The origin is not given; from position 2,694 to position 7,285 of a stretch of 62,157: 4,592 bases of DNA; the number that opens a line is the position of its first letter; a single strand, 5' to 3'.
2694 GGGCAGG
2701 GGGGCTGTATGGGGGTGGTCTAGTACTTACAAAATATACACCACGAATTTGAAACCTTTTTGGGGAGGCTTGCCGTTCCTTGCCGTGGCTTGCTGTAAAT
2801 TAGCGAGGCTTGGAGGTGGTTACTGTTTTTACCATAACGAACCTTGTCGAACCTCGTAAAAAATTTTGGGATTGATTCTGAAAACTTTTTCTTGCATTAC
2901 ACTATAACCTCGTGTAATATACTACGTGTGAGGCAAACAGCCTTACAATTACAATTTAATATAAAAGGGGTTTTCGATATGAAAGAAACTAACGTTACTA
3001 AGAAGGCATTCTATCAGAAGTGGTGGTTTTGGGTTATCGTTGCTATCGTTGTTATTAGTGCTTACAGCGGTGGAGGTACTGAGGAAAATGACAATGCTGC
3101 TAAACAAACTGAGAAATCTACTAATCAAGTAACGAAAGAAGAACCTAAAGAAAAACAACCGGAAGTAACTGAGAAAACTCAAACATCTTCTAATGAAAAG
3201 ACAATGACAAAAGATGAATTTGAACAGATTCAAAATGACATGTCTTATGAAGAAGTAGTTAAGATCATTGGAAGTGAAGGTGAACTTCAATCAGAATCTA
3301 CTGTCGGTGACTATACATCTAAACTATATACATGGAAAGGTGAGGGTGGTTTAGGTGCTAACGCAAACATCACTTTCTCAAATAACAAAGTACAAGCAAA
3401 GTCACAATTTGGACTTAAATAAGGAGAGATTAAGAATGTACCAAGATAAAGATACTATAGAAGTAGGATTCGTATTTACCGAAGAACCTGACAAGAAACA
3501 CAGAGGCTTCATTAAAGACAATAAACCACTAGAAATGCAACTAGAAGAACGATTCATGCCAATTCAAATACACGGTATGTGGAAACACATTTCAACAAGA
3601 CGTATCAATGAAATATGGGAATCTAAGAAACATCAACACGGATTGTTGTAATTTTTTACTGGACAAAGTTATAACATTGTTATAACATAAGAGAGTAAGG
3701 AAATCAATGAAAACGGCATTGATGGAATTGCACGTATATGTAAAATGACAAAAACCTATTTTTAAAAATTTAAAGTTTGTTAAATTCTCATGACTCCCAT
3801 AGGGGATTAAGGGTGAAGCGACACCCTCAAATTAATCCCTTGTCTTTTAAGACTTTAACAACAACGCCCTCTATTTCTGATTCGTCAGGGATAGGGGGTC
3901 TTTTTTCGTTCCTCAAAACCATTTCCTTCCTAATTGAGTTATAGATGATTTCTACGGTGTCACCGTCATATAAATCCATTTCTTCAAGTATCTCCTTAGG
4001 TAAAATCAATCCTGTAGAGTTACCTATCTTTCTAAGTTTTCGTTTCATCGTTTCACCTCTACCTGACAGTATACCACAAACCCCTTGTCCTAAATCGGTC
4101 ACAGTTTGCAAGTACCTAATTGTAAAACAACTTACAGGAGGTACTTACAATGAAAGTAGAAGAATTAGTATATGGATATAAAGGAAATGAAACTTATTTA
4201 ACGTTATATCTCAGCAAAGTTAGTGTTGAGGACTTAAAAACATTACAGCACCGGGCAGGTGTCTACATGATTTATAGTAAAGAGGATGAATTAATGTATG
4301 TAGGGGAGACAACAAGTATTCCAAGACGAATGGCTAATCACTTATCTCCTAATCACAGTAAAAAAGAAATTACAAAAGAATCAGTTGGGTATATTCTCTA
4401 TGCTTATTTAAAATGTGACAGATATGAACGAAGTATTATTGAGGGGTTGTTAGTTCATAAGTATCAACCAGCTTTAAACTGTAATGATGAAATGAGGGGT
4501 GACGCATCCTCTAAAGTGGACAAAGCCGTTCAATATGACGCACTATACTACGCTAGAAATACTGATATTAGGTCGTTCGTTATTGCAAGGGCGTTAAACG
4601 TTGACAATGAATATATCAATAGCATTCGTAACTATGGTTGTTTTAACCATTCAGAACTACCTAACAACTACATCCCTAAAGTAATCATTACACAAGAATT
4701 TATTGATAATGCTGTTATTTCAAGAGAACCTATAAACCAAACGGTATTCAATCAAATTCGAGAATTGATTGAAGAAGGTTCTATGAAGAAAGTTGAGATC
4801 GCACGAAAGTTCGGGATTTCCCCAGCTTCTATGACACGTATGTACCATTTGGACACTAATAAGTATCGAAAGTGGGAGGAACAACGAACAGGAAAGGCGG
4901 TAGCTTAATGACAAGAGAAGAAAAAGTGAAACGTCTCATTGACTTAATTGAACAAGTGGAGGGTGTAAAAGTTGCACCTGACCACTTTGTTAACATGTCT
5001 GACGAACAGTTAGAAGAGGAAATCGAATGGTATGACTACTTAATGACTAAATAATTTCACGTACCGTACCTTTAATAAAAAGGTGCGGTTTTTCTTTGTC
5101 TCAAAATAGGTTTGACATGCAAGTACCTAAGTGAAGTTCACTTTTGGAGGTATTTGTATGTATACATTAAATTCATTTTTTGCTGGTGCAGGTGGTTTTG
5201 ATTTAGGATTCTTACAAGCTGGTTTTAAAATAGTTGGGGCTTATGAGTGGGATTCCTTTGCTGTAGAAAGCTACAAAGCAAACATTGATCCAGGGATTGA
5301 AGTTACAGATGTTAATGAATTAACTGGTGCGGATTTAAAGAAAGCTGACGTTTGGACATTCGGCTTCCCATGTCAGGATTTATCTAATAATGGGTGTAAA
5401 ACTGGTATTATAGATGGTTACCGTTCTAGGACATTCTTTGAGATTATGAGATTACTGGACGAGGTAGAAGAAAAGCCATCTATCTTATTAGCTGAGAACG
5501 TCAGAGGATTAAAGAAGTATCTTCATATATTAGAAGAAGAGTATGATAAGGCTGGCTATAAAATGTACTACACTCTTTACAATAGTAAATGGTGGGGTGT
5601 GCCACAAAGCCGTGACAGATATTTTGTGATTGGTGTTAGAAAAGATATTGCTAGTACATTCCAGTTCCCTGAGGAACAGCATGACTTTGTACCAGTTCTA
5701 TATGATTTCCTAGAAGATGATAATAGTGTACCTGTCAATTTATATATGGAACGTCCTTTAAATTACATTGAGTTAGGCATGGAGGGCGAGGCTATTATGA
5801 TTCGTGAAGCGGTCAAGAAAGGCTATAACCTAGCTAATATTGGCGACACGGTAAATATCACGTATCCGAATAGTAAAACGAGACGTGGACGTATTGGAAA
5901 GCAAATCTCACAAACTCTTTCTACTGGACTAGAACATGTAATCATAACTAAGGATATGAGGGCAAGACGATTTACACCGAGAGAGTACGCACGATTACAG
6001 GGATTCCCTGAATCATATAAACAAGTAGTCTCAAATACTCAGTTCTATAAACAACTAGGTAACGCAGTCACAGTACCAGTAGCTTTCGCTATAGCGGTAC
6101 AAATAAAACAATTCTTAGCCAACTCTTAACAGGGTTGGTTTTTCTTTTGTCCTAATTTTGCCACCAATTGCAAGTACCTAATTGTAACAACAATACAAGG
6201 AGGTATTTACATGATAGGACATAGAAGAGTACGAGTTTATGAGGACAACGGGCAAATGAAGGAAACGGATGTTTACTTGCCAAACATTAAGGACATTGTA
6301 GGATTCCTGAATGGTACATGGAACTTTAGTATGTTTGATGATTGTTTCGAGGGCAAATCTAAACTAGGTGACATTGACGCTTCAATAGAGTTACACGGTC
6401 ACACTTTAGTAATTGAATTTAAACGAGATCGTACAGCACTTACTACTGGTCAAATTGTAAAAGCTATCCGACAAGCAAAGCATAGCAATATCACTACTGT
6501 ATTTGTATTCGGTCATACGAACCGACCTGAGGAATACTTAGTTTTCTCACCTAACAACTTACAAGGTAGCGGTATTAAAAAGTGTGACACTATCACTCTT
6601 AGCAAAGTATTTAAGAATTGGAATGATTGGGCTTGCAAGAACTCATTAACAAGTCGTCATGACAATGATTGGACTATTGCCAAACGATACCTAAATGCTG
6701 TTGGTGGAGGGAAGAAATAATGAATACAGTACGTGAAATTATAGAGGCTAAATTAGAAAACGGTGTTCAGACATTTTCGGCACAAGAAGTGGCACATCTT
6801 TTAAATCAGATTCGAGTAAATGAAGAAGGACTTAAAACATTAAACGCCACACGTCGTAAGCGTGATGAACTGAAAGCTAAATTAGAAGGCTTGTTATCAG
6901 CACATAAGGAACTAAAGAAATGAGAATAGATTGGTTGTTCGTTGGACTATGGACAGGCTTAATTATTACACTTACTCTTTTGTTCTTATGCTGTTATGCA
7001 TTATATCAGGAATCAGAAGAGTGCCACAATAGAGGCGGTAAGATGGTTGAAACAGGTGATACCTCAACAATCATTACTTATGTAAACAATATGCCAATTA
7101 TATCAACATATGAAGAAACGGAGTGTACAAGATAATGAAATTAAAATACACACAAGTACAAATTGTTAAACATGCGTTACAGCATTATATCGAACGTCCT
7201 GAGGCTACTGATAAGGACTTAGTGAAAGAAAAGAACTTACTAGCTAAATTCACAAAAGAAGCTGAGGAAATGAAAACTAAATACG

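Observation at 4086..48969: Eleven copies of a phage-specific bipartite promoter with invariant geometry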

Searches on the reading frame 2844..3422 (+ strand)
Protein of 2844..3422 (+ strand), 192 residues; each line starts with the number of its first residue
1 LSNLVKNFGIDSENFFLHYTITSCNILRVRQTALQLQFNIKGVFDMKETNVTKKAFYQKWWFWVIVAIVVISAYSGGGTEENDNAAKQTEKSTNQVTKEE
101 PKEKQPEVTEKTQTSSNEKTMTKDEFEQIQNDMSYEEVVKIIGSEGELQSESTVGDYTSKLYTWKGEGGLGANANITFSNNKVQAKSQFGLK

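Call 32: search_protein_families(library=pfam, proteins=[window:2844-3422:+], max_evalue=0.01)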
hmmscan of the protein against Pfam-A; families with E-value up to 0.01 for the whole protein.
window:2844-3422:+ (192 aa): 4 families
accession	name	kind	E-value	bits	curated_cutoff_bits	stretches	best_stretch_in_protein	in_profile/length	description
PF12978.13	DUF3862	-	8.9e-06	26.1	25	1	118-191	84-159/159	Domain of Unknown Function with PDB structure (DUF3862)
PF07467.17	BLIP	-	0.00019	22.4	26.7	1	122-191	1-67/123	Beta-lactamase inhibitor (BLIP)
PF06237.18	SLC52_ribofla_tr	-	0.00085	18.9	27.9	1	48-140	182-272/429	Solute carrier family 52, riboflavin transporter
PF10152.14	CCDC53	-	0.0042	18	24.6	1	38-141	42-122/147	Subunit CCDC53 of WASH complex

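Call 33: search_protein_families(library=phrogs, proteins=[window:2844-3422:+], max_evalue=0.001)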
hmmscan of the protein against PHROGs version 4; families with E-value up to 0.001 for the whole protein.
window:2844-3422:+ (192 aa): 9 families
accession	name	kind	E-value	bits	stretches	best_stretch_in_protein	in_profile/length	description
phrog_6148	-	moron, auxiliary metabolic gene and host takeover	6.4e-24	85.9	1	56-192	1-134/214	beta-lactamase-inhibitor protein BLIP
phrog_37750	-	unknown function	1.8e-21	77.5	1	87-192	263-370/370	-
phrog_25008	-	unknown function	7.5e-11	43.2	1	114-191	25-99/267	-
phrog_4980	-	moron, auxiliary metabolic gene and host takeover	4.7e-09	37.4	1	46-119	9-82/181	superinfection exclusion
phrog_23980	-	unknown function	2e-08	35.1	1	48-123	2-82/193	-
phrog_8545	-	moron, auxiliary metabolic gene and host takeover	1.4e-06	29.2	1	47-152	4-109/177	superinfection exclusion Sie-like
phrog_8263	-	unknown function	2.2e-06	28.7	1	54-137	1-91/197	-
phrog_806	-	unknown function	2.4e-06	28.7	1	56-113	1-61/187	-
phrog_14275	-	unknown function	6.5e-05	23.7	1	52-110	27-92/178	-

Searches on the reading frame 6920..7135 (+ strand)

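Call 13: search_protein_families(library=phrogs, proteins=[window:6920-7135:+], max_evalue=0.001)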
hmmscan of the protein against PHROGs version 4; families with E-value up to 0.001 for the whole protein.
window:6920-7135:+ (71 aa): 1 family
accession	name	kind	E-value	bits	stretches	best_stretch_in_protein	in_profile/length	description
phrog_8628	-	unknown function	1.2e-11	45.6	1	15-70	10-65/66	-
